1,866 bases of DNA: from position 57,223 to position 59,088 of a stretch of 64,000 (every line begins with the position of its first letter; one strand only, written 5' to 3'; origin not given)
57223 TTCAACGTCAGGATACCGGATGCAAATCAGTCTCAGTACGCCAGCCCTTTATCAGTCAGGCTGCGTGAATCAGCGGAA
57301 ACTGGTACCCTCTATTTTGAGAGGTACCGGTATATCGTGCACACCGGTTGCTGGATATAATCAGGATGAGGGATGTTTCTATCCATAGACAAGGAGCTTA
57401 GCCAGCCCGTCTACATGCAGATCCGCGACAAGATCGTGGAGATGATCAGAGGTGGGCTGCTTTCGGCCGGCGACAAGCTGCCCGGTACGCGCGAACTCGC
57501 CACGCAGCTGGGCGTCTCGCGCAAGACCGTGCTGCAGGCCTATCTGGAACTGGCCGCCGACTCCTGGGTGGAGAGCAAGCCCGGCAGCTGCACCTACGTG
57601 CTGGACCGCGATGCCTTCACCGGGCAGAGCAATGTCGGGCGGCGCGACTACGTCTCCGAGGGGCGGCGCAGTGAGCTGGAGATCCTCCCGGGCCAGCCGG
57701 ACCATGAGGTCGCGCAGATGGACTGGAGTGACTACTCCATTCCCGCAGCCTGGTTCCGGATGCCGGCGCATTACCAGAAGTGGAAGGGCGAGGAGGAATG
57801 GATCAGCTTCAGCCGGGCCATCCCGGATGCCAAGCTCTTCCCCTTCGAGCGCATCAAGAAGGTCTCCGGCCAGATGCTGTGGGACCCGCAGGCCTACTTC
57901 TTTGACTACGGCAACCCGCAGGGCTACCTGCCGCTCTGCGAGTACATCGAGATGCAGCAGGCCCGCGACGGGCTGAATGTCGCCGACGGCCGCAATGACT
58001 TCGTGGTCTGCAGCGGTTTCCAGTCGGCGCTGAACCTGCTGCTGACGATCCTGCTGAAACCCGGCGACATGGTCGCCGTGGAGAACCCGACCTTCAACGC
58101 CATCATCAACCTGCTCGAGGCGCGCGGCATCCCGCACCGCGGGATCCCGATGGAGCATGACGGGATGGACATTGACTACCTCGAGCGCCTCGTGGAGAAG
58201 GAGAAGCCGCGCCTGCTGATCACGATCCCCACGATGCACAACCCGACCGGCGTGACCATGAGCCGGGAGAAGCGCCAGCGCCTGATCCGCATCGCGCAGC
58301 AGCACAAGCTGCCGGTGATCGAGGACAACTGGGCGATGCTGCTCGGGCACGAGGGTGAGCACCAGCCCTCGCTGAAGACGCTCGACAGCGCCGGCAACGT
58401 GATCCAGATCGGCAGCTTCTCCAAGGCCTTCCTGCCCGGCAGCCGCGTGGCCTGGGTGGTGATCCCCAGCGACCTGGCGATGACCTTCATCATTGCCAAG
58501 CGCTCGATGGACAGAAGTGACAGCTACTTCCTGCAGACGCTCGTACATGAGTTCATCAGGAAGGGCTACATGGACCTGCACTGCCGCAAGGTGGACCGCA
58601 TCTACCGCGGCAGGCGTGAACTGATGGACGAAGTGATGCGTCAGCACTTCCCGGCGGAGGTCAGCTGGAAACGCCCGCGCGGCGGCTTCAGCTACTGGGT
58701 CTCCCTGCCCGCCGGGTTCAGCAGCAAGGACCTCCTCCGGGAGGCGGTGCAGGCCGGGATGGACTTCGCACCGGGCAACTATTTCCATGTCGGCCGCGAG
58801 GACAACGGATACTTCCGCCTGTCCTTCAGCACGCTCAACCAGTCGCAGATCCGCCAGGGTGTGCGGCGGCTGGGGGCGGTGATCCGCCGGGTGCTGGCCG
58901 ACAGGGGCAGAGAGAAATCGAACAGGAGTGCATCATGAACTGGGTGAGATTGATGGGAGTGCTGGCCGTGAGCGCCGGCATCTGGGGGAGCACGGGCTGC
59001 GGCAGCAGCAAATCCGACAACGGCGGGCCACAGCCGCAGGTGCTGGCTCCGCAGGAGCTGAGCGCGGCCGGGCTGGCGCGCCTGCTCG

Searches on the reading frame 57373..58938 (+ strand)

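Call 92: search_protein_families(library=pfam, proteins=[window:57373-58938:+], max_evalue=0.001)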
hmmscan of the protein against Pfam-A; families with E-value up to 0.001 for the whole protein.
window:57373-58938:+ (521 aa): 3 families
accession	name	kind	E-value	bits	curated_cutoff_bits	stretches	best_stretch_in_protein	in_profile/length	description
PF00155.27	Aminotran_1_2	-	1.2e-28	100.8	19.7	1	199-500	57-361/361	Aminotransferase class I and II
PF00392.27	GntR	-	1.4e-17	63.5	27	1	14-76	2-64/64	Bacterial regulatory proteins, gntR family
PF12897.13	Asp_aminotransf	-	1.2e-09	38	27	1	236-504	129-409/421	Aspartate amino-transferase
